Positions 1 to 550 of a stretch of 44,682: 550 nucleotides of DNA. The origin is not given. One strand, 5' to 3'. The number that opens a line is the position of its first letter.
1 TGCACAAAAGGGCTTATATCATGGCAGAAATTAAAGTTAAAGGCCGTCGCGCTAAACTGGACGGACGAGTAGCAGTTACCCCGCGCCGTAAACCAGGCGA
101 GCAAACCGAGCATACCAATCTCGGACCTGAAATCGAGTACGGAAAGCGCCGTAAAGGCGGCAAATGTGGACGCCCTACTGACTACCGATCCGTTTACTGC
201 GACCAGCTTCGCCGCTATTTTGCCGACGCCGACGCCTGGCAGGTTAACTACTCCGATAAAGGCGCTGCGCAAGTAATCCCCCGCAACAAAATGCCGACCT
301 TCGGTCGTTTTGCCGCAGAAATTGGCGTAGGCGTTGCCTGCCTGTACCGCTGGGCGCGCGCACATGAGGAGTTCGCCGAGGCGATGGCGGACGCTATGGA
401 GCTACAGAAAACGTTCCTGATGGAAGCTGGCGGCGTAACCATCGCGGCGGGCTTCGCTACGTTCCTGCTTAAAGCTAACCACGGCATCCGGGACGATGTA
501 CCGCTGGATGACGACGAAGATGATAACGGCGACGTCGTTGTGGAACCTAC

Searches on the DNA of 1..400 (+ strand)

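Call 49: search_dna_similar(query=window:1-400:+, collection=phages, mode=near, max_rows=60)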
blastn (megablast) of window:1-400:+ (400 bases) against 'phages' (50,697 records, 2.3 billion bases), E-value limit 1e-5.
Records with a match: 157; places in all: 158; records where one place covers at least 80% of the query: 157.
Best place of each record, by identity: 95-99% 50; 90-95% 77; 80-90% 30.
By first word of the organism name: Escherichia 143; Shigella 5; Dhillonvirus 5; Sodalis 2; Acinetobacter 1; Salmonella 1.
By host as written in the record: Escherichia coli 79; Escherichia coli K-12 MG1655 12; - 10; Escherichia coli K-12 10; Escherichia sp. 6; Escherichia coli O18 4; Escherichia coli O157:H7 4; Escherichia coli MG1655 3; and 20 more.
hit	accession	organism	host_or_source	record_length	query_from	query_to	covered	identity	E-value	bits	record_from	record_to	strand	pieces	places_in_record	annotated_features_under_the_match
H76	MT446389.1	Escherichia virus TH11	Escherichia coli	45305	1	400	100%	97.8%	0e+0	689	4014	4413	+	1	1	record has no annotation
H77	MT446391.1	Escherichia virus TH13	Escherichia coli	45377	1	400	100%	97.8%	0e+0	689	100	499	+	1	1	record has no annotation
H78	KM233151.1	Escherichia phage EK99P-1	Escherichia coli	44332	1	400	100%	97.3%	0e+0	678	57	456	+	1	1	hypothetical protein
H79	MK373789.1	Escherichia phage vB_EcoS_PTXU06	Escherichia coli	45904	1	400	100%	97.3%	0e+0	678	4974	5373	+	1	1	hypothetical protein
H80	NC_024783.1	Escherichia phage EK99P-1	Escherichia coli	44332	1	400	100%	97.3%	0e+0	678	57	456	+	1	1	terminase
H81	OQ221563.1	Acinetobacter phage NJ01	Acinetobacter baumannii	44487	1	400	100%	97.3%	0e+0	678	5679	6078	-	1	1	terminase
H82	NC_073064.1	Escherichia phage vB_EcoS_PTXU06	Escherichia coli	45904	1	400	100%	97.3%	0e+0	678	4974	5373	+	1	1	hypothetical protein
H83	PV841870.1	Escherichia phage Pandora71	Escherichia coli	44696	1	400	100%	97.0%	0e+0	673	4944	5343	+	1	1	terminase small subunit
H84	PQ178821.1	Escherichia phage BMA1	Escherichia coli ATCC 15597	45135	1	400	100%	96.8%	0e+0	667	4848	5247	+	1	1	terminase small subunit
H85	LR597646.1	Escherichia phage Gluttony_ev152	-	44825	1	400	100%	96.0%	0e+0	651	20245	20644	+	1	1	Phage protein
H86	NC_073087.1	Escherichia phage Gluttony_ev152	-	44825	1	400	100%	96.0%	0e+0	651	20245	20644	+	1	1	Phage protein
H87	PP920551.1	Escherichia phage KS_S9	Escherichia coli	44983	1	400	100%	96.0%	0e+0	651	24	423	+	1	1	terminase small subunit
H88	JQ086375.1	Escherichia phage HK578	Escherichia coli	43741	1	400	100%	95.8%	0e+0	645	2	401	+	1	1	terminase small subunit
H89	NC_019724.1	Escherichia phage HK578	Escherichia coli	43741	1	400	100%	95.8%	0e+0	645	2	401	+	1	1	terminase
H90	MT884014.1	Escherichia phage vb_EcoS_bov22_1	Escherichia coli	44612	1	400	100%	95.5%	0e+0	640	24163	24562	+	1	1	terminase small subunit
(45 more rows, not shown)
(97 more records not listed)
